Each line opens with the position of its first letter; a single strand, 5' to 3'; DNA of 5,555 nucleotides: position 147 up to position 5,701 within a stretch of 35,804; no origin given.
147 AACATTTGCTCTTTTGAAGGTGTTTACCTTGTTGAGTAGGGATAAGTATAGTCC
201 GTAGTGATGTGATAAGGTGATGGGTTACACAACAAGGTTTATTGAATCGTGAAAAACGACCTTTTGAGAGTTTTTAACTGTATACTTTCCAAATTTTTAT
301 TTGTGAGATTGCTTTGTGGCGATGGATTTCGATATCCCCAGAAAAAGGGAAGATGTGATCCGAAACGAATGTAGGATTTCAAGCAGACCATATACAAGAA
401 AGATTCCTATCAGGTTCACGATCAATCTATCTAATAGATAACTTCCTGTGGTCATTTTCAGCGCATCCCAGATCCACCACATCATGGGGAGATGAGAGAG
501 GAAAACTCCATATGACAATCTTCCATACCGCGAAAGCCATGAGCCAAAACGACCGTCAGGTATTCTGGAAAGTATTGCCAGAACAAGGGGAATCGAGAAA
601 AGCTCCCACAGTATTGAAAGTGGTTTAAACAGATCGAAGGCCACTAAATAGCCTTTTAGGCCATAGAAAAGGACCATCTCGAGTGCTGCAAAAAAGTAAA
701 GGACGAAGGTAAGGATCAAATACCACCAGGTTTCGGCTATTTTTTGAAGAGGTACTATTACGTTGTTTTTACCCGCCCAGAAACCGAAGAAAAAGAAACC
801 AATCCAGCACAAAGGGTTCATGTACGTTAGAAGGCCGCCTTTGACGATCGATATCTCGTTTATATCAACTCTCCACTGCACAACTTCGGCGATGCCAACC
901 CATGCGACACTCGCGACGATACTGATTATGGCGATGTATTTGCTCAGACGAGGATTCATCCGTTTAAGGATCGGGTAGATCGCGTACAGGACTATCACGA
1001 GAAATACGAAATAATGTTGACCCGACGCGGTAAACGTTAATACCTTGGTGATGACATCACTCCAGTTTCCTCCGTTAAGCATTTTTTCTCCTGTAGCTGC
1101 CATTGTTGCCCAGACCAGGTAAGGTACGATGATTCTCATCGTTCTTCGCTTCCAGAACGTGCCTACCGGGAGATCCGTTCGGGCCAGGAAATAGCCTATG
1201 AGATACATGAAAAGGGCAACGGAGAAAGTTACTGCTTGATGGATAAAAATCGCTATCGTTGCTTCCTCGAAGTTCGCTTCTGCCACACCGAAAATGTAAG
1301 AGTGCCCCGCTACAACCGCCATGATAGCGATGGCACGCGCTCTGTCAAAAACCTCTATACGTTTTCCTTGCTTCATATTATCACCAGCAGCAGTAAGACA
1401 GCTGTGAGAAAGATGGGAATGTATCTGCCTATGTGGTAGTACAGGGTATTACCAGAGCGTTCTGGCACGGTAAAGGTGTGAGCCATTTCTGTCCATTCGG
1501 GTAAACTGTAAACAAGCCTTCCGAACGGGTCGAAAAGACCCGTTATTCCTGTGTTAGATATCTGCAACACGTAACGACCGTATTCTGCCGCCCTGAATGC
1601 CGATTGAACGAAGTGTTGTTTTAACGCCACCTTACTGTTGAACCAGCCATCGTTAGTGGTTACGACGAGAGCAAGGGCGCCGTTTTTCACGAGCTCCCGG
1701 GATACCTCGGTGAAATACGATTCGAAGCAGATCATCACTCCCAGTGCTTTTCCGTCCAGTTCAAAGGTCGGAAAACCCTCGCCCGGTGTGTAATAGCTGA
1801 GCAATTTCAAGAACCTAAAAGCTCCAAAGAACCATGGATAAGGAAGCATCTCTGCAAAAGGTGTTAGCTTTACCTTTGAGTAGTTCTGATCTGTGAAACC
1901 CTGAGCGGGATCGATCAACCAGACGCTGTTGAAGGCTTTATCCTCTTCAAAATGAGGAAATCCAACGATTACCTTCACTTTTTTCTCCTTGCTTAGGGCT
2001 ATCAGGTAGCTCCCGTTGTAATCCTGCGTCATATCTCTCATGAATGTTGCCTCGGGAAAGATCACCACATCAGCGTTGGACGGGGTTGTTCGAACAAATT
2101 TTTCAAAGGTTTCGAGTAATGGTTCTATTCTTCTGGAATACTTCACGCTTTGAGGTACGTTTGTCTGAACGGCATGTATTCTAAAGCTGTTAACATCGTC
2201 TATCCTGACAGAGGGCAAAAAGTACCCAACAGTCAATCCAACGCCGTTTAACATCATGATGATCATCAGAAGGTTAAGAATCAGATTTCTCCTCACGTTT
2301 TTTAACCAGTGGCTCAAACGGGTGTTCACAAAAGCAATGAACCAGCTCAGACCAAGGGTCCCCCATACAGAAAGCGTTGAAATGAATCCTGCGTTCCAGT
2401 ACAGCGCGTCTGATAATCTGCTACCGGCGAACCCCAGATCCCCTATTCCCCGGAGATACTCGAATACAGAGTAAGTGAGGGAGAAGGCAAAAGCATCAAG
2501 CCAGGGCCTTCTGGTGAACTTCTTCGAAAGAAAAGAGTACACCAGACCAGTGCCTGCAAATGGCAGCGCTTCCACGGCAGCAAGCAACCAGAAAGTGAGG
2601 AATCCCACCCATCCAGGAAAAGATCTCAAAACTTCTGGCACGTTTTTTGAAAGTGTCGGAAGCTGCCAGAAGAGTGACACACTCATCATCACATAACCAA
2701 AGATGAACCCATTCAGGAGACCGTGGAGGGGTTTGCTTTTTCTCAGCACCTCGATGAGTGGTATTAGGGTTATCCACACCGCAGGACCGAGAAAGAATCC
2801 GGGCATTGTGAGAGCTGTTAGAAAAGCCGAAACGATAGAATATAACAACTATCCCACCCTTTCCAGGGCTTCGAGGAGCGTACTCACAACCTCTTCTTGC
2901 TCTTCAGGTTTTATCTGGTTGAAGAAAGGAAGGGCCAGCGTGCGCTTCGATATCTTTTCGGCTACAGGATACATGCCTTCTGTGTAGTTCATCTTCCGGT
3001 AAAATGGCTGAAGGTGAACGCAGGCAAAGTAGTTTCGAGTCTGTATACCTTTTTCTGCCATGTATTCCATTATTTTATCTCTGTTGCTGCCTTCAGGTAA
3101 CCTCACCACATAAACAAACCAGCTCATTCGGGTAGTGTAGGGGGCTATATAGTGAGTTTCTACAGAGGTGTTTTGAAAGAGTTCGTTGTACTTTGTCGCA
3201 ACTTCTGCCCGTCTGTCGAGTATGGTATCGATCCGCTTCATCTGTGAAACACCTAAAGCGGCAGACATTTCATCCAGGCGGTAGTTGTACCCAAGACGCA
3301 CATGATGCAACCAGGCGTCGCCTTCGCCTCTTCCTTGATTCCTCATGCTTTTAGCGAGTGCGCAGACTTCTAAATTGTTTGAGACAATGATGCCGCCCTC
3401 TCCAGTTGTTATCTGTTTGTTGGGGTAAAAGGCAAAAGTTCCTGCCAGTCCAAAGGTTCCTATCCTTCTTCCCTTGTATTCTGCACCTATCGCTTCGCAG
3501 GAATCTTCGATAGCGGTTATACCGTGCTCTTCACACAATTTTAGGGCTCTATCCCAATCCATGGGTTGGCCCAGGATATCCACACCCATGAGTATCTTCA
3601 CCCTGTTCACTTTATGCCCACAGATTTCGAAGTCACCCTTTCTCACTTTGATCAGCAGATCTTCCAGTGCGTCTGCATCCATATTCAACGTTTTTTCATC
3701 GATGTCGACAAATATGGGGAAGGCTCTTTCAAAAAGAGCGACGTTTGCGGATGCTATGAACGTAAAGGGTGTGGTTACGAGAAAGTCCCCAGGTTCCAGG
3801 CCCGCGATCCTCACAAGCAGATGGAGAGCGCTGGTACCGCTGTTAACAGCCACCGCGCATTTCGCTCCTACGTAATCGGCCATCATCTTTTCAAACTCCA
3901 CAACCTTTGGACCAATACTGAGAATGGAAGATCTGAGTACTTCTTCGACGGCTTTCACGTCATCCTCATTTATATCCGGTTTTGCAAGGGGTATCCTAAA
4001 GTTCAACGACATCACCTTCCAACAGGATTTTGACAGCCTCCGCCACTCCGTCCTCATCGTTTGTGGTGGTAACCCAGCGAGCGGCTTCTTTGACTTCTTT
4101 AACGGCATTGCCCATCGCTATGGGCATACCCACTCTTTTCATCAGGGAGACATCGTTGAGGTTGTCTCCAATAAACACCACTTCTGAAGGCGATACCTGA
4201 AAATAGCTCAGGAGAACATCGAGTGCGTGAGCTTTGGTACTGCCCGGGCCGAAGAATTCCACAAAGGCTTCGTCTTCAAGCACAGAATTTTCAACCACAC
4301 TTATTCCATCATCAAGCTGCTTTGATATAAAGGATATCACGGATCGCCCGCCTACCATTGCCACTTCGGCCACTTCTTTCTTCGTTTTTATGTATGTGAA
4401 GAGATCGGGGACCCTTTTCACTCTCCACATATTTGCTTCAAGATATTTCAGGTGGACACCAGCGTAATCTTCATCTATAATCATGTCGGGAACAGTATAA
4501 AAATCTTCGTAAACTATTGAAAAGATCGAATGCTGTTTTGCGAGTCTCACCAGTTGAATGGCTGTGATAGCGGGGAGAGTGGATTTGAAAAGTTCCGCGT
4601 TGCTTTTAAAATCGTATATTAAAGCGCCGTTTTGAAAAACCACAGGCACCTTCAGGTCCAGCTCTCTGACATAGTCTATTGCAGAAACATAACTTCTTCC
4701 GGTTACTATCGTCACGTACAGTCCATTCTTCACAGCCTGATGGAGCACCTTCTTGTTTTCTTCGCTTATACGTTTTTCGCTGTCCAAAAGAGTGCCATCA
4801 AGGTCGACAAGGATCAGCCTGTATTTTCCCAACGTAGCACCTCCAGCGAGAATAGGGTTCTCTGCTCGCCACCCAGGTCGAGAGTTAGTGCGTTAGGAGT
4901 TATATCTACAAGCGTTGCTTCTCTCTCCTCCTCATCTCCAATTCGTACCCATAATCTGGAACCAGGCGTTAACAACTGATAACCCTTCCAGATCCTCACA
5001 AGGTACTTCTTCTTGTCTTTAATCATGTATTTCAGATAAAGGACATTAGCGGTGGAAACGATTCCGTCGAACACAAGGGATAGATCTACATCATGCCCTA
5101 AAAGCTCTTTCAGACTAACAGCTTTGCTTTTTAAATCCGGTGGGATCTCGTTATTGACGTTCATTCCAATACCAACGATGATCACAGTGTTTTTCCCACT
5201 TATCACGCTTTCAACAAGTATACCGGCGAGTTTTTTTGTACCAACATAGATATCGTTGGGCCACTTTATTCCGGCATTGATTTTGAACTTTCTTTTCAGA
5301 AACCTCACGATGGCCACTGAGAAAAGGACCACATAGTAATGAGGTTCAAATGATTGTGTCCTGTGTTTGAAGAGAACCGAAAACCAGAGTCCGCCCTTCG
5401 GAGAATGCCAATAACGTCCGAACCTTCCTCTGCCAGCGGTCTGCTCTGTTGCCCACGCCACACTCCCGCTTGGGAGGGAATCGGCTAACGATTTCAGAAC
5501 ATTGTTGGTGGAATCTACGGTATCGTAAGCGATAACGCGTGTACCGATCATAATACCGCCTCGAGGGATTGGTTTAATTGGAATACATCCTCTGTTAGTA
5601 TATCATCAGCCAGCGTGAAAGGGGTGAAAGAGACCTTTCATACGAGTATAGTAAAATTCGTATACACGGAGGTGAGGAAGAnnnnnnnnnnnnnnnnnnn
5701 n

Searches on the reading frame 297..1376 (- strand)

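Call 57: search_protein_families(library=pfam, proteins=[window:297-1376:-], max_evalue=0.00001)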
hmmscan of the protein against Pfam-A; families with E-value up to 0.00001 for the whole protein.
window:297-1376:- (359 aa): 1 family
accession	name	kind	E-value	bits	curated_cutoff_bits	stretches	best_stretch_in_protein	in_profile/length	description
PF01757.29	Acyl_transf_3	-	5.2e-31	108.3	31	1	10-327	4-316/326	Acyltransferase domain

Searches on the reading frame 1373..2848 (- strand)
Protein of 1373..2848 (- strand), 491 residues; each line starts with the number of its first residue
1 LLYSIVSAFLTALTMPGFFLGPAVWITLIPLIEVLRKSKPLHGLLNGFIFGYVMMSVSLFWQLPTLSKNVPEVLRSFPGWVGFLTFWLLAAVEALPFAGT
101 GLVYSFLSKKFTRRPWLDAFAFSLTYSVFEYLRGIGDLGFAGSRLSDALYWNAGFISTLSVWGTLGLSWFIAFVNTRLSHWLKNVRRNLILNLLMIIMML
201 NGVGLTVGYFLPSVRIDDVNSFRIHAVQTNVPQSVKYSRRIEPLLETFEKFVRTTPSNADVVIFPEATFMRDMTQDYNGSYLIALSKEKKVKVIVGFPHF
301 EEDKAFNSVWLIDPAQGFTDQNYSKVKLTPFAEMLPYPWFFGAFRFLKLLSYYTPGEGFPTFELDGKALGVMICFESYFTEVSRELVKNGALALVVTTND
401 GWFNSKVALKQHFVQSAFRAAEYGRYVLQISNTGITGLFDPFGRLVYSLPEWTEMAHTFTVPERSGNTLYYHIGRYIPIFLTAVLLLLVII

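Call 57: search_protein_families(library=pfam, proteins=[window:1373-2848:-], max_evalue=0.00001)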
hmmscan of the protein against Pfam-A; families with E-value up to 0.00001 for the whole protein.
window:1373-2848:- (491 aa): 2 families
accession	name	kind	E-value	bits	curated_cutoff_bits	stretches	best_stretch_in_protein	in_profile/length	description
PF00795.27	CN_hydrolase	-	2.7e-24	86.3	23.2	1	227-454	5-239/256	Carbon-nitrogen hydrolase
PF20154.4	LNT_N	-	5.9e-15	56.2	27.1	1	7-175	1-157/159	Apolipoprotein N-acyltransferase N-terminal domain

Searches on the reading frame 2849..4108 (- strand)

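Call 57: search_protein_families(library=pfam, proteins=[window:2849-4108:-], max_evalue=0.00001)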
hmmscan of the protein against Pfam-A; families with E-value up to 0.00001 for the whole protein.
window:2849-4108:- (419 aa): 1 family
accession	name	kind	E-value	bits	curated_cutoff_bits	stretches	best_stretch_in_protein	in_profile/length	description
PF01041.23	DegT_DnrJ_EryC1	-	1.1e-105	354.2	19.8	1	45-411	2-359/360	DegT/DnrJ/EryC1/StrS aminotransferase family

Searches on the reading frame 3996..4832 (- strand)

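Call 57: search_protein_families(library=pfam, proteins=[window:3996-4832:-], max_evalue=0.00001)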
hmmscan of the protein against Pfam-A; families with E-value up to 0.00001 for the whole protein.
window:3996-4832:- (278 aa): 4 families
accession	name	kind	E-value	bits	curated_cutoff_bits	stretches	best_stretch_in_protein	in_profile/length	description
PF08282.18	Hydrolase_3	-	1.4e-55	189.2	20.9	1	7-266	1-254/255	haloacid dehalogenase-like hydrolase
PF05116.19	S6PP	-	1.8e-14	54.4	20.3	1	5-74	3-74/247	Sucrose-6F-phosphate phosphohydrolase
PF00702.32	Hydrolase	-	3.1e-11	44.4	26.4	0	191-235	147-191/191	haloacid dehalogenase-like hydrolase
PF13419.12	HAD_2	-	3.3e-06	27.8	23.8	0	206-239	143-176/178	Haloacid dehalogenase-like hydrolase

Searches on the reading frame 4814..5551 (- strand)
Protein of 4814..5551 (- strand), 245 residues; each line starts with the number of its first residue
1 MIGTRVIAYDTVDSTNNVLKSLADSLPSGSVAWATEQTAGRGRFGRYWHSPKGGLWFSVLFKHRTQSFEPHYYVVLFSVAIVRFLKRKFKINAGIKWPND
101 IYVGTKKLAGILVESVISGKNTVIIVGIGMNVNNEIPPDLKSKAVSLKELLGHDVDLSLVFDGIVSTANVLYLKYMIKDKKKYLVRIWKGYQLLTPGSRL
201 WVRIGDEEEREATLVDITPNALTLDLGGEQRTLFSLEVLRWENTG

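Call 57: search_protein_families(library=pfam, proteins=[window:4814-5551:-], max_evalue=0.00001)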
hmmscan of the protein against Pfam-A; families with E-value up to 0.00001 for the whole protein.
window:4814-5551:- (245 aa): 1 family
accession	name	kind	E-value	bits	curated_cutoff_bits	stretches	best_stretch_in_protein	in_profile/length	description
PF03099.24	BPL_LplA_LipB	-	8.9e-31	107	21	1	12-131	5-133/133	Biotin/lipoate A/B protein ligase family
